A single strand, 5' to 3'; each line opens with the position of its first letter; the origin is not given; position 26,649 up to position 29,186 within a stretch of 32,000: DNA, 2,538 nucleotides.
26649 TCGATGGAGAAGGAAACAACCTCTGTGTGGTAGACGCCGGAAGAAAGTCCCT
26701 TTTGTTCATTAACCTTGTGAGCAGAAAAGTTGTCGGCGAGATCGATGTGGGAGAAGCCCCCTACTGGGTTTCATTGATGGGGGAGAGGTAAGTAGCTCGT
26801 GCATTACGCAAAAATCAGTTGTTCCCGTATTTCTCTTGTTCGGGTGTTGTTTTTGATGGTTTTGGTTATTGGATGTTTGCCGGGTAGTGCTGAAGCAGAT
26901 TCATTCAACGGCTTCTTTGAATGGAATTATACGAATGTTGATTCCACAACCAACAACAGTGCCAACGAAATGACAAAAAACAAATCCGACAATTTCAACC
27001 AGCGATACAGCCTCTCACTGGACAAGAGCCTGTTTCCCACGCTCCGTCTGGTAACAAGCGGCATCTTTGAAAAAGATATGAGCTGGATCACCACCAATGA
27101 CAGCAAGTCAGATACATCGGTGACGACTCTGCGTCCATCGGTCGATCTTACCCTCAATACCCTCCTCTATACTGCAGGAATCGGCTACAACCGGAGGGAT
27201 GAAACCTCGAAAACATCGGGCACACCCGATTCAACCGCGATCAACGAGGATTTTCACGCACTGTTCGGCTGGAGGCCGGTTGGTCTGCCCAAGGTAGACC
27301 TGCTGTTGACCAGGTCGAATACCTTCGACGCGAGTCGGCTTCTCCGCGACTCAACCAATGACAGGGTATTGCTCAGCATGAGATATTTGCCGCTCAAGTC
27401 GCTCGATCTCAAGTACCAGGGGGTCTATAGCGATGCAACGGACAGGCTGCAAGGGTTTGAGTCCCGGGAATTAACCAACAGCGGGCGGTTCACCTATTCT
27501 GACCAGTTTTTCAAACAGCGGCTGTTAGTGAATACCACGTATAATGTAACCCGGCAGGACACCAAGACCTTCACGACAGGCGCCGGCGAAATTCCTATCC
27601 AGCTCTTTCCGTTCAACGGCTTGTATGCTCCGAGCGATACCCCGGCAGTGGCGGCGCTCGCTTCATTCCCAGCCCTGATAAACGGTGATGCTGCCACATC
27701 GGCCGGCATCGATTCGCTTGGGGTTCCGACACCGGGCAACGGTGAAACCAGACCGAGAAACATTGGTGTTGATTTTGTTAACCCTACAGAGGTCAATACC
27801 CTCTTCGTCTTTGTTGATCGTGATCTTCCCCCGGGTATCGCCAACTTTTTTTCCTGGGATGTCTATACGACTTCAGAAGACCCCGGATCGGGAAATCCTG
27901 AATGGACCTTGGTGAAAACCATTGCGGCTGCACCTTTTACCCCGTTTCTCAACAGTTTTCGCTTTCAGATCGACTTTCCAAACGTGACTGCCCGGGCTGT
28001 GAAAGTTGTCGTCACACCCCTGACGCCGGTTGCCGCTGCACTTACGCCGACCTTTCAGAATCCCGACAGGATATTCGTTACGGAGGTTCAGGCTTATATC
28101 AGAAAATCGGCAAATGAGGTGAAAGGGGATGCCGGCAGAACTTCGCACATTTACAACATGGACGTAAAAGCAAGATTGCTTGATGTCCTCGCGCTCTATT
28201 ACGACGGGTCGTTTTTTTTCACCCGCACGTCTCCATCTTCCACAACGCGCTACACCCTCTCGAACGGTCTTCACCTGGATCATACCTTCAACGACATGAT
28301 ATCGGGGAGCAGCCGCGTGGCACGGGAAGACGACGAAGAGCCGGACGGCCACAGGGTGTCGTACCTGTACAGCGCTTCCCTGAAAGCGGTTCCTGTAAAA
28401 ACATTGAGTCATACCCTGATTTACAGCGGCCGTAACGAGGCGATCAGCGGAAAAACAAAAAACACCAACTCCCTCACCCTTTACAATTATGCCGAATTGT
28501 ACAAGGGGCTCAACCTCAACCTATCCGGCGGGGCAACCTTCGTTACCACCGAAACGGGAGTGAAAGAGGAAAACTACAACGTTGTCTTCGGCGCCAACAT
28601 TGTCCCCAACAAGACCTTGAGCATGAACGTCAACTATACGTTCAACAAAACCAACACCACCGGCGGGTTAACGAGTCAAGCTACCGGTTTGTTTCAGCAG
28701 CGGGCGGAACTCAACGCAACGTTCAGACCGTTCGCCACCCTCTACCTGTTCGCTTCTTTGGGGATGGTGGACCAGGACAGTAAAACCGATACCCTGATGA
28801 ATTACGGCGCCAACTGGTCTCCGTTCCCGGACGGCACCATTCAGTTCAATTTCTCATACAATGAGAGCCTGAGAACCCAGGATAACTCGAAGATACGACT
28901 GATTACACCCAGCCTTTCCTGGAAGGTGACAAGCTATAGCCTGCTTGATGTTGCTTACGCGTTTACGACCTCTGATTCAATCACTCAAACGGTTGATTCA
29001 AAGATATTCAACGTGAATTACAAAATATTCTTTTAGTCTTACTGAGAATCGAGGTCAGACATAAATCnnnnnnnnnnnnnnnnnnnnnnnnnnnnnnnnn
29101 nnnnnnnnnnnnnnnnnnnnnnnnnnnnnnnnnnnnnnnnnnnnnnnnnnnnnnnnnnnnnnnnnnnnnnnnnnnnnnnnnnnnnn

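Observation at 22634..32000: OmcS-type cytochrome filament locus with its own curli/fimbria-like secretion and assembly gene set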

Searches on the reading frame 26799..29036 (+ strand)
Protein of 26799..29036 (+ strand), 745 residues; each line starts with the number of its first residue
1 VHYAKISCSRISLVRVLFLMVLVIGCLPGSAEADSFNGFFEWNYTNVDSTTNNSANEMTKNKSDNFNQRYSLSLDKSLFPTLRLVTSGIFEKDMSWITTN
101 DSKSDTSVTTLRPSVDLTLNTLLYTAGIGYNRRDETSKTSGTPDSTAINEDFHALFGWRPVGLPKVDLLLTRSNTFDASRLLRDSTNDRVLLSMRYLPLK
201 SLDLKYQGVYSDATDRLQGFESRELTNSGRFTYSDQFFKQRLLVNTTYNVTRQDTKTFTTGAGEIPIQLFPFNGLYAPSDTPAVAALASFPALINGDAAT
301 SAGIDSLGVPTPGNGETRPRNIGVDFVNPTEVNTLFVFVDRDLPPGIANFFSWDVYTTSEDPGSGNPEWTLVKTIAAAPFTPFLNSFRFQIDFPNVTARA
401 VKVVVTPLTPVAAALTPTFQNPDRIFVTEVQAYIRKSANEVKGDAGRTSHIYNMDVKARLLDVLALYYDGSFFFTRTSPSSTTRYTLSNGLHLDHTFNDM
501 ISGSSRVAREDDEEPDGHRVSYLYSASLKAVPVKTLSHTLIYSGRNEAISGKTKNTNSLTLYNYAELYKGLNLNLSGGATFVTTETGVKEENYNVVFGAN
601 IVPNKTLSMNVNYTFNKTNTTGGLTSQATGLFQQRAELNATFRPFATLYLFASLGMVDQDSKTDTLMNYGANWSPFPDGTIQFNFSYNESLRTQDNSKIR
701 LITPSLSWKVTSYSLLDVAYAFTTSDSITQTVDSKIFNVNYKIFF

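Call 7: search_protein_families(library=pfam, proteins=[window:26799-29036:+], max_evalue=0.01)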
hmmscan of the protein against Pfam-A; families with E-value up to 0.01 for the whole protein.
window:26799-29036:+ (745 aa): 0 families

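Call 8: search_protein_families(library=ncbifam, proteins=[window:26799-29036:+], max_evalue=0.01)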
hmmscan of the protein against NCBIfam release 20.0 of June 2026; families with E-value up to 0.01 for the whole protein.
window:26799-29036:+ (745 aa): 0 families

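Call 23: find_homologous_proteins(query=window:26799-29036:+, max_evalue=0.001)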
Query window:26799-29036:+ (745 aa): 51 proteins with E <= 0.001 among 8000 candidates.
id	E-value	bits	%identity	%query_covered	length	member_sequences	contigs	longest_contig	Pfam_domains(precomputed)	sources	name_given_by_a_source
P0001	0.0e+0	1534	100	92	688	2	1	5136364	-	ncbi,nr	ncbi:hypothetical protein [Geotalea uraniireducens]|nr:hypothetical protein [Geotalea uraniireducens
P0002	0.0e+0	1399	85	98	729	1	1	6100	-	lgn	-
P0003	0.0e+0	1096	67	98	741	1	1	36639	-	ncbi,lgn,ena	-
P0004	2.7e-298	1010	62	98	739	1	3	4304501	-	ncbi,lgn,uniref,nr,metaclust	ncbi:hypothetical protein Geob_3164 [Geotalea daltonii FRC-32]|uniref:DUF1302 family protein n=1 Tax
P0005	2.1e-282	957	57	99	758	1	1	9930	-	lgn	-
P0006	6.4e-233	794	52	98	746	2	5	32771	-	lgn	-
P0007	3.5e-231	788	51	100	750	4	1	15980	-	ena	-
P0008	7.0e-207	708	46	99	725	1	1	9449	-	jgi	jgi:hypothetical protein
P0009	1.9e-198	680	46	98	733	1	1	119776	PF13505.13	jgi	jgi:hypothetical protein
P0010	6.0e-195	668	45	99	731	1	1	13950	-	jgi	jgi:hypothetical protein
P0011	2.7e-193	663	45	98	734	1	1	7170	PF22633.4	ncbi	-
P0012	5.2e-184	632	44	97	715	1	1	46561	-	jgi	jgi:hypothetical protein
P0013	2.6e-182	626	44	96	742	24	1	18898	-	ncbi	-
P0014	8.4e-181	621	42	100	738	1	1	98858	-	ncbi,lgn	ncbi:MAG: hypothetical protein ACE144_07775 [Thermodesulfobacteriota bacterium]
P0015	1.9e-174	600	41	97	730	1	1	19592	-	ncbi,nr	ncbi:MAG: hypothetical protein HY758_11605 [Nitrospirae bacterium]|nr:hypothetical protein [Nitrospi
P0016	8.3e-172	592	46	87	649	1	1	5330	PF22633.4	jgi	jgi:hypothetical protein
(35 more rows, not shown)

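Call 24: find_encoding_contigs(protein=P0001, flank=10000, max_places=3)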
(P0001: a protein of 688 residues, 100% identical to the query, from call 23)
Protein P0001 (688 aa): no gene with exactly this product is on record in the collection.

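Call 25: find_encoding_contigs(protein=P0004, flank=10000, max_places=2)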
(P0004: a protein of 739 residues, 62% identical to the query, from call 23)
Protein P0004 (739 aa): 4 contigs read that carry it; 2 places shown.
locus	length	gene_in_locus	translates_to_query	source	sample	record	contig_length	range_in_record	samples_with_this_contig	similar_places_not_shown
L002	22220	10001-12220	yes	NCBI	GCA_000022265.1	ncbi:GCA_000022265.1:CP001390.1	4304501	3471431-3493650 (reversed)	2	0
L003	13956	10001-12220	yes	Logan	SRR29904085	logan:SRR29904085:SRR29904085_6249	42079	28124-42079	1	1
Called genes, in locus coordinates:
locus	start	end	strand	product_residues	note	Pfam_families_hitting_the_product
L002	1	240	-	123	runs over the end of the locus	PF04519:Bactofilin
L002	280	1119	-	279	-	PF01551:Peptidase_M23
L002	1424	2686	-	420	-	PF00817:IMS, PF11798:IMS_HHH (weak), PF21999:IMS_HHH_1, PF11799:IMS_C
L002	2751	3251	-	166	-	PF01584:CheW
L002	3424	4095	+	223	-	PF00072:Response_reg, PF00486:Trans_reg_C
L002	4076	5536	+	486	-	PF00512:HisKA, PF02518:HATPase_c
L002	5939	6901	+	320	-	PF01436:NHL (faint), PF17170:DUF5128 (faint)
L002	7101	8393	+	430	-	PF22113:Mtrc-MtrF_II-IV_dom (faint), PF09699:Paired_CXXCH_1 (faint), PF14522:Cytochrome_C7 (faint), PF14537:Cytochrom_c3_2 (faint)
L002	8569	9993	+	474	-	PF10282:Lactonase, PF21783:YNCE (weak), PF22494:choice_anch_I (faint), PF25174:Beta-prop_THOC3 (weak)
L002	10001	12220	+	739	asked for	-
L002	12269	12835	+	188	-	PF05643:GNA1162-like (weak)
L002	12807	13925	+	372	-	PF13036:LpoB (faint)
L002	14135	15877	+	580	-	PF13624:SurA_N_3 (weak), PF00639:Rotamase (weak), PF13145:Rotamase_2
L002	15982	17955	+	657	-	-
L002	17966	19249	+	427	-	PF14522:Cytochrome_C7 (faint), PF14537:Cytochrom_c3_2 (faint), PF02085:Cytochrom_CIII (faint), PF09699:Paired_CXXCH_1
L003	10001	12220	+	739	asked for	-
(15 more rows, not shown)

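Call 33: find_related_loci(query=A1, collection=genome_contigs, flank=10000)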
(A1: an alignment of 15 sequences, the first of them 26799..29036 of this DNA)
Query A1 (745 aa) in genome_contigs; peptide patterns used: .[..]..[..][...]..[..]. (x = any residue, [..] = any of these).
110 stretches matched a pattern; 96 encode a relative of the query (tblastn E <= 1e-3); the best 80 are kept; 80 distinct loci.
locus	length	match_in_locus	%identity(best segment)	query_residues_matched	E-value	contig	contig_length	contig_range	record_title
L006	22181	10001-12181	67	18-745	0e+0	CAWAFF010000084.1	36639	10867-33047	MAG: uncultured delta proteobacterium isolate MFD03638.bin.2.1 genome assembly, contig: contig_6378, whole genome shotgu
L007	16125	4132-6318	52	17-745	0e+0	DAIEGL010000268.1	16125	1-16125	MAG TPA_asm: Geobacter sp. isolate clean984 k141_2618135, whole genome shotgun sequence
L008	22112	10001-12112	46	31-745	0e+0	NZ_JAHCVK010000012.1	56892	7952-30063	Geomobilimonas luticola strain JCM 17780 NODE_12_length_56892_cov_217.028514, whole genome shotgun sequence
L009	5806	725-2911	45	12-745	0e+0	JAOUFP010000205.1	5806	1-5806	MAG: Nitrospirota bacterium isolate 4_1_July_SF_Bin47 4_1_July_SF_Bin47_scaffold_8030_c1, whole genome shotgun sequence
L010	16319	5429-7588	46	16-745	0e+0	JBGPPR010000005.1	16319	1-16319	MAG: Thermodesulfovibrionia bacterium isolate OBJ1_062018_150_9 k141_2655925_length_16319_cov_9.0229, whole genome shotg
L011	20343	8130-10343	42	1-745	0e+0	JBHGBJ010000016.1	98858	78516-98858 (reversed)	MAG: Thermodesulfobacteriota bacterium isolate SBS.BIN.12 SBSBIN12_contig_16, whole genome shotgun sequence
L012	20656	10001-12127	43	25-745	0e+0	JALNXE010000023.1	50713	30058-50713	MAG: Desulfobulbaceae bacterium isolate SO_2016_LW3 bin 20 scaffold00993_LW162_2016, whole genome shotgun sequence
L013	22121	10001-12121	42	27-745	0e+0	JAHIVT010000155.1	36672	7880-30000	MAG: Proteobacteria bacterium isolate MM_PC_MetaG.mb.92 MM_PC_MetaG.mb.92_k141_1413983, whole genome shotgun sequence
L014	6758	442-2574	43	4-720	0e+0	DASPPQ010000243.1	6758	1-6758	MAG TPA_asm: Thermodesulfobacteriota bacterium isolate SMAG_U12177 k141_911985, whole genome shotgun sequence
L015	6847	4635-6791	41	13-745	0e+0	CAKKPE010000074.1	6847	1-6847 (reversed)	bacterium isolate Hainich-H32-bin143-1 genome assembly, contig: H32-bin143_1_Hain_PNK108_H32_02um_8466_length_6847_cov_7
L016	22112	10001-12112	43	28-745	4e-179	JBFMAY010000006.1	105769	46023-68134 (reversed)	MAG: Thermodesulfobacteriota bacterium isolate MAG150 MAG150_6, whole genome shotgun sequence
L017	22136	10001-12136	43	10-720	3e-178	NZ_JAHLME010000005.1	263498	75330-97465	Geomonas azotofigens strain Red51 Scaffold5, whole genome shotgun sequence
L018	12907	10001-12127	43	25-745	4e-180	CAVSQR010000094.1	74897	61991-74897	MAG: uncultured delta proteobacterium isolate MFD01299.bin.3.1 genome assembly, contig: contig_82228, whole genome shotg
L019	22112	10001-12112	43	19-720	5e-178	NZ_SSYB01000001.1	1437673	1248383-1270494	Geomonas edaphica strain Red53 contig1, whole genome shotgun sequence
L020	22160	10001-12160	40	5-745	1e-176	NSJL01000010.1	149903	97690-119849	MAG: Nitrospira sp. isolate Ru_enrich_NS NODE_58_length_149903_cov_116.186, whole genome shotgun sequence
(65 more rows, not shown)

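Call 47: predict_structure(alignment_id=A2)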
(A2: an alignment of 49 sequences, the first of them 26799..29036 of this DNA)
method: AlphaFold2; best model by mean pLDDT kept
length: 745 residues; sequences in the alignment: 49
mean_pLDDT: 88.1   pTM: 0.61
mean pLDDT of the five models: 88.1, 85.9, 84.5, 83.8, 83.2
residues with pLDDT >= 90: 457; 70-90: 220; 50-70: 50; < 50: 18
segments of 3 or more residues with pLDDT < 50: 1-8, 26-33
pLDDT, mean of each block of 10 residues (from residue 1): 45 72 54 74 98 87 97 92 95 95 93 97 95 95 91 97 95 95 93 96 96 87 90 93 94 80 71 85 84 74 74 69 86 91 83 93 81 88 71 92 91 78 85 77 77 94 90 86 89 94 97 84 97 95 94 93 93 96 90 96 94 94 67 93 94 92 92 91 97 84 97 96 92 97 95
secondary structure, 60 per line:
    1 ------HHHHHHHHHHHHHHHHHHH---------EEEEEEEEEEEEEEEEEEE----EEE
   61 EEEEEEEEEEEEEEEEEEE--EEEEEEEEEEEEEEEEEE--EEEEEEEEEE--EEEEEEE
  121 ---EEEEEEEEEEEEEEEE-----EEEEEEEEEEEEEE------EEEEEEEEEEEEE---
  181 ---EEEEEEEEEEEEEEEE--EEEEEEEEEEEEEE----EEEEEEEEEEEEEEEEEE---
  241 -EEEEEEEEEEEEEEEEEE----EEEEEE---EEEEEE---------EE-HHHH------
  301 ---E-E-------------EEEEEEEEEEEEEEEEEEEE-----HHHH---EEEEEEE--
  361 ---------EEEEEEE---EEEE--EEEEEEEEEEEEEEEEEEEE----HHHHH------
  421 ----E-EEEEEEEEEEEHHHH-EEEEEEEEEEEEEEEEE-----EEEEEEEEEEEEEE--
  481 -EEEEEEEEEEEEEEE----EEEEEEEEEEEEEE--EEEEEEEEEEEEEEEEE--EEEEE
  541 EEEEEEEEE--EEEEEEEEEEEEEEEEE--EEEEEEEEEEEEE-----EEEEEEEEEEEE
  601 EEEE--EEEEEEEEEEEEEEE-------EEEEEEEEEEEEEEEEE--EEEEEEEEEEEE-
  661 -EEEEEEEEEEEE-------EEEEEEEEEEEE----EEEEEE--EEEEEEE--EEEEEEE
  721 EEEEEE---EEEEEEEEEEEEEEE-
elements in order (helices of 4 or more, strands of 3 or more residues): H7-25 E35-53 E58-79 E82-99 E102-111 E114-120 E124-139 E145-158 E165-177 E184-199 E202-215 E220-237 E242-259 E264-269 E273-278 H291-294 E320-339 H345-348 E352-358 E370-376 E380-383 E386-405 H410-414 E427-437 H438-441 E443-459 E465-478 E482-496 E501-514 E517-533 E536-549 E552-568 E571-583 E589-604 E607-621 E629-645 E648-659 E662-673 E681-692 E697-702 E705-711 E714-726 E730-744

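Call 51: fold_search(model_id=the predicted structure, library=pdb)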
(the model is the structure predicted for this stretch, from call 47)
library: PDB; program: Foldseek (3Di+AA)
matches with E <= 10: 847; with E <= 0.001: 239
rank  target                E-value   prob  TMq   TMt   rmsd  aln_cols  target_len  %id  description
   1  2hdi_A                1.8e-09  1.00  0.25  0.30  13.7       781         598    9  Crystal structure of the Colicin I receptor Cir from E.coli in complex with receptor binding domain of Colicin Ia. (released 2007-05-08)
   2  5nec_A                4.7e-09  1.00  0.24  0.26  19.5       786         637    8  Crystal structure of the siderophore receptor PiuD from Pseudomonas aeruginosa (released 2018-02-07)
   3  5fp1                  8.1e-09  1.00  0.23  0.24  20.1       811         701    8  Crystal structure of the siderophore receptor PiuA from Acinetobacter baumannii (released 2016-05-11)
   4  1xkw                  9.3e-09  1.00  0.25  0.26  19.3       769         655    9  Pyochelin outer membrane receptor FptA from Pseudomonas aeruginosa (released 2005-10-04)
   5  6r2q_B                1.0e-08  1.00  0.34  0.38  16.2       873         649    8  Structure of the Mtr complex (released 2020-04-22)
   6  5nec_B                1.3e-08  1.00  0.24  0.26  19.5       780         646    8  Crystal structure of the siderophore receptor PiuD from Pseudomonas aeruginosa (released 2018-02-07)
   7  2guf                  2.1e-08  1.00  0.23  0.28  14.9       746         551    8  In meso crystal structure of the cobalamin transporter, BtuB (released 2006-12-05)
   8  2hdf                  3.0e-08  1.00  0.27  0.32  13.4       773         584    7  Crystal structure of the Colicin I receptor Cir from E.coli (released 2007-05-08)
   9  9nn6_A                4.3e-08  1.00  0.25  0.28  13.8       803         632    9  E. coli Cir in Complex with the RBD of Microcin V (released 2025-09-24)
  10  5m9b                  4.7e-08  1.00  0.25  0.26  16.3       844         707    9  Crystal structure of the ferric enterobactin receptor (PfeA) from Pseudomonas aeruginosa (released 2018-02-21)
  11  5fok_B                4.7e-08  1.00  0.23  0.25  21.2       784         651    8  Crystal structure of the siderophore receptor PiuA from Pseudomonas aeruginosa (released 2016-05-11)
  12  5out                  7.5e-08  1.00  0.25  0.26  16.2       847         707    8  CRYSTAL STRUCTURE OF THE FERRIC ENTEROBACTIN RECEPTOR (PFEA) MUTANT (G324V) FROM PSEUDOMONAS AERUGINOSA (released 2018-09-05)
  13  5mzs                  7.8e-08  1.00  0.26  0.27  15.8       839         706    9  Crystal structure of the ferric enterobactin receptor (PfeA) mutant (R480A_Q482A) from Pseudomonas aeruginosa (released 2018-02-14)
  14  5nc3                  8.9e-08  1.00  0.25  0.26  15.7       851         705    9  Crystal structure of the ferric enterobactin receptor (PfeA) from Pseudomonas aeruginosa in complex with the tris-catech (released 2018-03-21)
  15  1nqg                  1.0e-07  1.00  0.25  0.30  15.7       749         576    8  OUTER MEMBRANE COBALAMIN TRANSPORTER (BTUB) FROM E. COLI, WITH BOUND CALCIUM (released 2003-04-29)
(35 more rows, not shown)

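Call 52: search_protein_families(library=pfam, alignment_id=A2, max_evalue=0.01)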
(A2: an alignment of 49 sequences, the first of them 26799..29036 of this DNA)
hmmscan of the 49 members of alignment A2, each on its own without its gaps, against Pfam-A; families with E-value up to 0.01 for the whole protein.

A. member 1, window:26799-29036:+ (745 aa): 0 families

B. families by the number of members that match (of 49 scanned): 5 families
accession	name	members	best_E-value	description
PF22633.2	F5_F8_type_C_2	18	6.3e-06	NedA-like, galactose-binding domain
PF00754.31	F5_F8_type_C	8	0.00026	F5/8 type C domain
PF13609.12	Porin_4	3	8.7e-06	Gram-negative porin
PF13505.12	OMP_b-brl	2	3.5e-05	Outer membrane protein beta-barrel domain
PF07642.17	BBP2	1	0.0002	Putative beta-barrel porin-2, OmpL-like. bbp2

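Call 92: search_protein_representatives(alignment_id=A2)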
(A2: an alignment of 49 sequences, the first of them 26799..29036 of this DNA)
Query: 49 sequences, 725 profile positions. Proteins with E-value up to 0.001 (for the whole library): 1479; up to 1e-10: 1271; up to 1e-30: 860. The best 150 are listed.
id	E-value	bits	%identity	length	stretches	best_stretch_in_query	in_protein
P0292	1.2e-293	992.0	-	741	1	4-725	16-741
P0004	3.3e-288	974.0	-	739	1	7-725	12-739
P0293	9.3e-281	949.4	-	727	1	9-725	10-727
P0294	7.9e-279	943.0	-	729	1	7-725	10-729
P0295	3.7e-278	940.8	-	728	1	8-724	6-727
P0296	6.4e-277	936.7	-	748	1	5-725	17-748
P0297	2.4e-276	934.8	-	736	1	8-725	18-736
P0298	1.4e-273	925.7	-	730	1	9-725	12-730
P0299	3.0e-273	924.5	-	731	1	9-724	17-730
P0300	6.7e-273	923.4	-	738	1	9-725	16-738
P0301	2.4e-270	915.0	-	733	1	8-723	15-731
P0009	3.2e-270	914.6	-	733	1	9-725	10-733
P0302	3.1e-269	911.3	-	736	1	4-725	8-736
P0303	9.6e-265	896.4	-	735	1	10-725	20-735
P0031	2.8e-260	881.7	-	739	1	8-725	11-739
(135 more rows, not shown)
